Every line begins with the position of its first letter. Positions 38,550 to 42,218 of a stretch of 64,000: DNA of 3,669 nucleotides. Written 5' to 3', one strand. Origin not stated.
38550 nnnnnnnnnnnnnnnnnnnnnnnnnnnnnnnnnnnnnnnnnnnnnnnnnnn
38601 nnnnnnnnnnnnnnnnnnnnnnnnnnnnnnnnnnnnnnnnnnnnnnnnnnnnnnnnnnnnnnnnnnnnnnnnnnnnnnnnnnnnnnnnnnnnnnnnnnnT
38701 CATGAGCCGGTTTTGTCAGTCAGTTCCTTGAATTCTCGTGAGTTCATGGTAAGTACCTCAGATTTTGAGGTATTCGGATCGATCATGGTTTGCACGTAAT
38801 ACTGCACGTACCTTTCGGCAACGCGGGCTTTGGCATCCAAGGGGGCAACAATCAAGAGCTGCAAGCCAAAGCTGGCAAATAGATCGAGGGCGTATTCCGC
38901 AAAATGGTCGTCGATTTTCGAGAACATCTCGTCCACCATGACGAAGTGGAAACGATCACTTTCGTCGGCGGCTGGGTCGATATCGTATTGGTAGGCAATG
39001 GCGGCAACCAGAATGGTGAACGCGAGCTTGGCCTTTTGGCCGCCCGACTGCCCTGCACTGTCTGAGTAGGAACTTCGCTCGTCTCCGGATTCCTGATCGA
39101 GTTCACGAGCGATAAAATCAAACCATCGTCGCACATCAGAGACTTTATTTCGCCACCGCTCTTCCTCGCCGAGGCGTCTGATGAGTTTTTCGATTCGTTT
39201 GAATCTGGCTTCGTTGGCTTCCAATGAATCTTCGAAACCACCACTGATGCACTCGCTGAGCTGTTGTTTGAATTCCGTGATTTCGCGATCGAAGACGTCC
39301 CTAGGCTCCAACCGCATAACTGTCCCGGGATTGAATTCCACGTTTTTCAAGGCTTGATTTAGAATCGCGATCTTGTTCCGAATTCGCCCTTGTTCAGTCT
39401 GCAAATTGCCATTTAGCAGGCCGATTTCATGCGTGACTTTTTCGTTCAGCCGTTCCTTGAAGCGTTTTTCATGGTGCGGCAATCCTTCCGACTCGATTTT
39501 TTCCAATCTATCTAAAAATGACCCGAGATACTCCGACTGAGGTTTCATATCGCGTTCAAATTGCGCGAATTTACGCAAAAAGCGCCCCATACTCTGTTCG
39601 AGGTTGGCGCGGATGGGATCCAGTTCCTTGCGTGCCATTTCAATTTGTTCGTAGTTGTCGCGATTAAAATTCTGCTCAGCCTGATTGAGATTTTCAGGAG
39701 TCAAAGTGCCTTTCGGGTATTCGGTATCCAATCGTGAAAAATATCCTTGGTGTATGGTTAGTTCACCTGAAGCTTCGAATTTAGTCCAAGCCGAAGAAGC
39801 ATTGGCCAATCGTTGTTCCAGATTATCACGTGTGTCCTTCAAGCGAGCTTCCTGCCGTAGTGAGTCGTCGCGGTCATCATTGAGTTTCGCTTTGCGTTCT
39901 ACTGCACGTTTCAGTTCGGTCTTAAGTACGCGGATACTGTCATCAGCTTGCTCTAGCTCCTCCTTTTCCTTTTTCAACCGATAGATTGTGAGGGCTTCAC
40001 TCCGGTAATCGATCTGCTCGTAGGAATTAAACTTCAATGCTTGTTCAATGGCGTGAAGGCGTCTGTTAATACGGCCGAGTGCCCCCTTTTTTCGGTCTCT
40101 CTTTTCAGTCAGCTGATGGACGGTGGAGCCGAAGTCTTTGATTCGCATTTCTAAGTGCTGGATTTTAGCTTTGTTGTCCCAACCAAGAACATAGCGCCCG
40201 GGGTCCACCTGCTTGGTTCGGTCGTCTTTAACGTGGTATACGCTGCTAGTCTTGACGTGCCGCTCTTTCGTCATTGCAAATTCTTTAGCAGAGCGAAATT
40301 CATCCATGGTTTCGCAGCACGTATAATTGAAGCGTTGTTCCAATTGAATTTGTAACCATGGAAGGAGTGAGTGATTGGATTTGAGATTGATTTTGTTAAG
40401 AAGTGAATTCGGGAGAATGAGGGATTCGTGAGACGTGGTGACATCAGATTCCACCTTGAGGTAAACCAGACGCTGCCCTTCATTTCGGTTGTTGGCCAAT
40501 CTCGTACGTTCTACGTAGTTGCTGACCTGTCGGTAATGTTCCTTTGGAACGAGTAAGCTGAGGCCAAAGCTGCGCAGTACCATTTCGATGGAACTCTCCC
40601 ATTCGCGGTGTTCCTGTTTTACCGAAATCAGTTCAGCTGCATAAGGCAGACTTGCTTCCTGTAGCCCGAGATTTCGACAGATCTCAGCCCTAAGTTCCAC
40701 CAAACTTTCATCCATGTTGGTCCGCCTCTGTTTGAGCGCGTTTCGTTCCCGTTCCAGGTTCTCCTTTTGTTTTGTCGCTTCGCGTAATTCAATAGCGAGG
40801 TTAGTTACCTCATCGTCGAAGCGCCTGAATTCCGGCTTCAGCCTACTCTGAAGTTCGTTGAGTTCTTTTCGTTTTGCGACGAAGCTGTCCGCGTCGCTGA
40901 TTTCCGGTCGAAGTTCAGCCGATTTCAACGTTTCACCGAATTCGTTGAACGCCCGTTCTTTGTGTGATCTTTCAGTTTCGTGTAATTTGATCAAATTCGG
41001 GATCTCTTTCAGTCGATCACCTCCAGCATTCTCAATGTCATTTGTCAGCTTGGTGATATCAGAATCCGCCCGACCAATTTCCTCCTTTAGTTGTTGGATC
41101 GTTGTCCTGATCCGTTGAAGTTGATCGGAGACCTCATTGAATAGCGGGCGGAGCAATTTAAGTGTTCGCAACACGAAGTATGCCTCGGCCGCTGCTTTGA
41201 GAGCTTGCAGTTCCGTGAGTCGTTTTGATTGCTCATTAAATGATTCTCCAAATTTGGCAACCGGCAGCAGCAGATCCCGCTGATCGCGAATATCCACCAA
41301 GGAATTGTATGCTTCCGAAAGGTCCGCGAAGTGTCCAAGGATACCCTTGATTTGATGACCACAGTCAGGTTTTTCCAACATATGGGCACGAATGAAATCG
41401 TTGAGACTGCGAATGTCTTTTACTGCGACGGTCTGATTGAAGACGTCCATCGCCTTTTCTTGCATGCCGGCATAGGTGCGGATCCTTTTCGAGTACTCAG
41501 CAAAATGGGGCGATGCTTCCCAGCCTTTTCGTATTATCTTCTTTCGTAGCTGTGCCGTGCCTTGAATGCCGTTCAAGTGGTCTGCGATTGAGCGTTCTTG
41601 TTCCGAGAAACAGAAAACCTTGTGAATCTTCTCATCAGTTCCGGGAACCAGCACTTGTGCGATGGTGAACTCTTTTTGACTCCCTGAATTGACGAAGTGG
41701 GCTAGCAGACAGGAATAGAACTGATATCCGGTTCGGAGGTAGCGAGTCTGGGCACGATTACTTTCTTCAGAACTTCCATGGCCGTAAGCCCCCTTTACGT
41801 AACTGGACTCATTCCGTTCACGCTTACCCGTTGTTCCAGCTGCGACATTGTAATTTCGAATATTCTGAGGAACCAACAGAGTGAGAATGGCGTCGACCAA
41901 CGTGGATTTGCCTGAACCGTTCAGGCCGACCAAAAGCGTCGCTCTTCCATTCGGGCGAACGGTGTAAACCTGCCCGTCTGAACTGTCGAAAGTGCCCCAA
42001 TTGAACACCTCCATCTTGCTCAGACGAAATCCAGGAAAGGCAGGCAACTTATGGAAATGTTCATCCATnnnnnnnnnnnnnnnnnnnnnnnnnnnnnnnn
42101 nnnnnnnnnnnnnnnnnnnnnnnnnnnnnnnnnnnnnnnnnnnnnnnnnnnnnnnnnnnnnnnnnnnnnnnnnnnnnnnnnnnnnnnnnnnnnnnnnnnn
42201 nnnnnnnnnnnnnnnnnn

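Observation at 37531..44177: Four-gene SMC-like ATPase plus Toprim operon: a type I Wadjet (jetABCD) anti-plasmid system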

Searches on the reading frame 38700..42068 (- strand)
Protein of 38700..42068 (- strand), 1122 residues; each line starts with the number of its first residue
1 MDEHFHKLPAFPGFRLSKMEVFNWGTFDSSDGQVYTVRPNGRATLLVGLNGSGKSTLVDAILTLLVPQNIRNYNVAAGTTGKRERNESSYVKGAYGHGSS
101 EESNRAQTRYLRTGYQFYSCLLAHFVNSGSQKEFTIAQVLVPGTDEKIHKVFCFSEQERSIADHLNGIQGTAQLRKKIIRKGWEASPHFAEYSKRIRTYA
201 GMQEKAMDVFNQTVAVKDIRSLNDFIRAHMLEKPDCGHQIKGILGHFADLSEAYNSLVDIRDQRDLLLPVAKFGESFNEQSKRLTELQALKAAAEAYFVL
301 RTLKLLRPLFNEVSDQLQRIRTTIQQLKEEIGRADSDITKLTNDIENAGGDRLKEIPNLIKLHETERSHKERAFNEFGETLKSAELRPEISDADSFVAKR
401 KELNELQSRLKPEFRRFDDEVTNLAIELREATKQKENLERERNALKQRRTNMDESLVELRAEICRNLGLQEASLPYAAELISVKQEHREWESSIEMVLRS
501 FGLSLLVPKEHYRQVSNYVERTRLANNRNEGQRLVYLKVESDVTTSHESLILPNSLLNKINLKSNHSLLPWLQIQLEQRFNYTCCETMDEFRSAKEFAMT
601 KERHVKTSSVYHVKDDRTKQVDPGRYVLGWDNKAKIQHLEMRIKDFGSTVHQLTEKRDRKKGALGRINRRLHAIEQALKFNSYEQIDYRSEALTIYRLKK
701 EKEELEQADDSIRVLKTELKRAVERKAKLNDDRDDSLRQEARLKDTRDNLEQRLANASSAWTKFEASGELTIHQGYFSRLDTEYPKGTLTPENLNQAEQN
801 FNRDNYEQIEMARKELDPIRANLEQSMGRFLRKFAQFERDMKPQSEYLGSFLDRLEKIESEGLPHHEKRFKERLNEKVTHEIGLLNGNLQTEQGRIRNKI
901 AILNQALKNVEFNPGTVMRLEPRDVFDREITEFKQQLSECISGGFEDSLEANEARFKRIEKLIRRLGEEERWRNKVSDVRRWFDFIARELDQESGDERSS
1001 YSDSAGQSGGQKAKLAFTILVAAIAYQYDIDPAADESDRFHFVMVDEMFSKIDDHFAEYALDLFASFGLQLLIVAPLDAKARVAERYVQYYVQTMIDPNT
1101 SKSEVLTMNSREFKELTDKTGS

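Call 3: search_protein_families(library=pfam, proteins=[window:38700-42068:-], max_evalue=0.01)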
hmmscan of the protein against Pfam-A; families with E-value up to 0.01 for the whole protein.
window:38700-42068:- (1122 aa): 10 families
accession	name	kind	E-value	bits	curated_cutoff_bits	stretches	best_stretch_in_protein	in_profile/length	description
PF13555.12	AAA_29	-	3e-20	72.1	27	1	16-78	1-59/61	P-loop containing region of AAA domain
PF13558.12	SbcC_Walker_B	-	6.8e-20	71.5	27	1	975-1065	2-89/90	SbcC/RAD50-like, Walker B motif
PF02463.25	SMC_N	-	8.3e-08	32.4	40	1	27-73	10-59/220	RecF/RecN/SMC N terminal domain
PF00005.33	ABC_tran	-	6.4e-07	30.5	25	1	40-69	10-39/137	ABC transporter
PF13476.12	AAA_23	-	4.3e-06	27.9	27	1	19-329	2-198/201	AAA domain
PF12700.13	HlyD_2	-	0.00023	20.5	25.1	1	655-809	98-252/416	HlyD family secretion protein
PF13175.12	AAA_15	-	0.00049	20.3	32.1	1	43-442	25-282/374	AAA ATPase domain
PF17107.11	SesA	-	0.003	18.1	26.3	0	288-339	6-57/122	N-terminal domain on NACHT_NTPase and P-loop NTPases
PF13304.12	AAA_21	-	0.0042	17.6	27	1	44-67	2-25/304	AAA domain, putative AbiEii toxin, Type IV TA system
PF21928.1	XLF_CC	-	0.0061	16.8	27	0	304-349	8-49/53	XLF protein coiled-coil region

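Call 4: search_protein_families(library=padloc, proteins=[window:38700-42068:-], max_evalue=0.01)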
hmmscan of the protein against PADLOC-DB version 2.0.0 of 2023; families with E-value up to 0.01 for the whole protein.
window:38700-42068:- (1122 aa): 32 families (the best 25 are shown)
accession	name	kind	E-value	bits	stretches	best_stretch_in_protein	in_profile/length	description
PDLC00512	JetC1|JetC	-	0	1033.5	1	10-1118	14-1118/1123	DUF3584 domain; MukB-like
PDLC00518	JetC1|JetC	-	2.8e-218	725.5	1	13-1111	15-1100/1112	DUF3584 domain; MukB-like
PDLC00511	JetC1|JetC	-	2.2e-136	454.4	1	13-1077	15-1056/1108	DUF3584 domain; MukB-like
PDLC00517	JetC1|JetC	-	2.5e-116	388.4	1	15-1099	21-1103/1119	DUF3584 domain; MukB-like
PDLC00514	JetC1|JetC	-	2e-97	325.3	1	14-1094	8-1079/1117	DUF3584 domain; MukB-like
PDLC00509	JetC1|JetC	-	1.3e-55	187.1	1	16-1113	15-1140/1158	DUF3584 domain; MukB-like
PDLC00519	JetC1|JetC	-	1.5e-51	173.8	1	16-1082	4-1062/1097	DUF3584 domain; MukB-like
PDLC00505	JetC1|JetC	-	8.1e-24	81.8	2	16-880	9-852/1118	DUF3584 domain; MukB-like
PDLC00513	JetC1|JetC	-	3.4e-22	76.4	2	208-1090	203-1087/1140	DUF3584 domain; MukB-like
PDLC00507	JetC1|JetC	-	4.2e-19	66.4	2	16-94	3-83/1215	DUF3584 domain; MukB-like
PDLC00504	JetC1|JetC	-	6.2e-19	65.6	2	16-463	4-459/1144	DUF3584 domain; MukB-like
PDLC00503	JetC1|JetC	-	1.2e-16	58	2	275-1085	306-1094/1146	DUF3584 domain; MukB-like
PDLC00506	JetC1|JetC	-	1.6e-15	54.3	2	950-1085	966-1097/1149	DUF3584 domain; MukB-like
PDLC04135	mad3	-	1.9e-07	29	0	16-1075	2-321/374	mads_3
PDLC00553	JetC2|JetC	-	5.5e-07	25.9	1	898-1072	1134-1308/1361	DUF3584 domain; MukB-like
PDLC00582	JetC3|JetC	-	8.3e-06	21.9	1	295-463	913-1077/1472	DUF3584 domain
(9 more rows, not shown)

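Call 5: search_protein_families(library=ncbifam, proteins=[window:38700-42068:-], max_evalue=0.01)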
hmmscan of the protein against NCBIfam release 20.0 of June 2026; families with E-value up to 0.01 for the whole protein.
window:38700-42068:- (1122 aa): 13 families
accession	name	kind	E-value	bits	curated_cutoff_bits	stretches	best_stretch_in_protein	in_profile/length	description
TIGR02168.1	SMC_prok_B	equivalog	8.1e-11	40.4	567.35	1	299-937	349-983/1181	chromosome segregation protein SMC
NF002572.0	PRK02224.1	equivalog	8.3e-07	27.7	1087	1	286-472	317-451/888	DNA double-strand break repair ATPase Rad50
TIGR04523.1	Mplasa_alph_rch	subfamily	1.4e-06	26.5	270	1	311-463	310-449/745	helix-rich protein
NF041034.1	Rad50_Sulf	equivalog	0.00012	20.1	1000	0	285-464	507-694/872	DNA double-strand break repair ATPase Rad50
TIGR02169.1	SMC_prok_A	equivalog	0.00023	19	729.4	0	276-387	213-324/1165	chromosome segregation protein SMC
NF040873.1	AztA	equivalog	0.0021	17.7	220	1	39-68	16-45/191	zinc ABC transporter ATP-binding protein AztA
NF008409.0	PRK11231.1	equivalog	0.0038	16.6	375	1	38-69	25-56/255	Fe(3+) dicitrate ABC transporter ATP-binding protein FecE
NF003034.1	PRK03918.1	equivalog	0.0042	15.1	700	0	45-65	27-47/878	DNA double-strand break repair ATPase Rad50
TIGR04521.1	ECF_ATPase_2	equivalog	0.0049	16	330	0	40-69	30-59/279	energy-coupling factor transporter ATPase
TIGR03864.1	PQQ_ABC_ATP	hypoth_equivalog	0.0052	16.3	302.25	0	25-70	12-55/236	ABC transporter, ATP-binding subunit, PQQ-dependent alcohol dehydrogenase system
TIGR04520.1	ECF_ATPase_1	equivalog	0.0076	15.7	315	0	44-69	31-56/269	energy-coupling factor transporter ATPase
NF041774.1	tung_ATPbind_TupC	equivalog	0.0078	15.2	400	0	43-67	28-52/319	tungstate ABC transporter ATP-binding protein TupC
TIGR03873.1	F420-0_ABC_ATP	hypoth_equivalog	0.0097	15.2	372.4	0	34-69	20-55/256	putative F420-0 ABC transporter ATP-binding protein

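Call 10: search_solved_structures(query=window:38700-42068:-, max_evalue=0.001)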
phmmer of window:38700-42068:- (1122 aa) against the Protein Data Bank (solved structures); distinct sequences matched with E-value up to 0.001: 4.
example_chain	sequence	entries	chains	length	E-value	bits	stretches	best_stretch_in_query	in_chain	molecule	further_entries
8as8_A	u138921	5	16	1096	3.7e-58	200.6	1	12-1077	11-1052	JetC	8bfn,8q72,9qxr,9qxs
9qxt_A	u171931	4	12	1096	7e-57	196.4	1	12-1077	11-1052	JetC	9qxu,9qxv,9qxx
8dk2_C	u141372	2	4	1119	1.9e-54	188.3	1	14-1077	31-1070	JetC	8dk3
8dk1_C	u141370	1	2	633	7.1e-35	123.5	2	14-293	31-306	JetC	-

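Call 24: list_cluster_members(proteins=[P0001, window:38700-42065:-, window:42061-42708:-, window:42711-44174:-, window:37324-37518:-, window:44987-45385:-, window:45385-45585:-])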
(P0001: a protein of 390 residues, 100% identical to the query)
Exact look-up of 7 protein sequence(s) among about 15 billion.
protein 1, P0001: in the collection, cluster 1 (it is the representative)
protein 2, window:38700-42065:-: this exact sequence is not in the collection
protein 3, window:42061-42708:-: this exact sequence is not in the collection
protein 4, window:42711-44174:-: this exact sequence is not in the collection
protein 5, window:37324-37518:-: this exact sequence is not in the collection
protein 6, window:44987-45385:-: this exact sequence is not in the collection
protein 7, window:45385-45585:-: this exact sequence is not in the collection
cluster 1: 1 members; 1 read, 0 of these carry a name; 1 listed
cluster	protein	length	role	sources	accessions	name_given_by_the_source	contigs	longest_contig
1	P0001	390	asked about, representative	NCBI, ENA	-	-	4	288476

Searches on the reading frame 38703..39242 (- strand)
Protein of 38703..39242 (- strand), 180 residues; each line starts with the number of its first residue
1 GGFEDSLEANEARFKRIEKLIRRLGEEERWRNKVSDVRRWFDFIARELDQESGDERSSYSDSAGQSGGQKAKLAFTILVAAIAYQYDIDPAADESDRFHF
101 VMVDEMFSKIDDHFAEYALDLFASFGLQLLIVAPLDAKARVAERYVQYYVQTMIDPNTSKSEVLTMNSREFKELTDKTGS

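Call 82: search_solved_structures(query=window:38703-39242:-, max_evalue=0.001, show_alignments=1)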
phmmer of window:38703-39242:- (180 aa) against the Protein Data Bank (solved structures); distinct sequences matched with E-value up to 0.001: 4.
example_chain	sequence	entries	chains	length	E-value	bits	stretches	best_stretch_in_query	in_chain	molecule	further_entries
9qxt_A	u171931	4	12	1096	1.8e-07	34.7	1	10-135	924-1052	JetC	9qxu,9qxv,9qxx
8as8_A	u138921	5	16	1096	9.4e-07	32.4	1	11-135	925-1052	JetC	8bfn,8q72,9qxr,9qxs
8dk1_C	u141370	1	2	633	0.00011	25.7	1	11-135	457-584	JetC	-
8dk2_C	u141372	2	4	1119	0.00045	23.7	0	11-135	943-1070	JetC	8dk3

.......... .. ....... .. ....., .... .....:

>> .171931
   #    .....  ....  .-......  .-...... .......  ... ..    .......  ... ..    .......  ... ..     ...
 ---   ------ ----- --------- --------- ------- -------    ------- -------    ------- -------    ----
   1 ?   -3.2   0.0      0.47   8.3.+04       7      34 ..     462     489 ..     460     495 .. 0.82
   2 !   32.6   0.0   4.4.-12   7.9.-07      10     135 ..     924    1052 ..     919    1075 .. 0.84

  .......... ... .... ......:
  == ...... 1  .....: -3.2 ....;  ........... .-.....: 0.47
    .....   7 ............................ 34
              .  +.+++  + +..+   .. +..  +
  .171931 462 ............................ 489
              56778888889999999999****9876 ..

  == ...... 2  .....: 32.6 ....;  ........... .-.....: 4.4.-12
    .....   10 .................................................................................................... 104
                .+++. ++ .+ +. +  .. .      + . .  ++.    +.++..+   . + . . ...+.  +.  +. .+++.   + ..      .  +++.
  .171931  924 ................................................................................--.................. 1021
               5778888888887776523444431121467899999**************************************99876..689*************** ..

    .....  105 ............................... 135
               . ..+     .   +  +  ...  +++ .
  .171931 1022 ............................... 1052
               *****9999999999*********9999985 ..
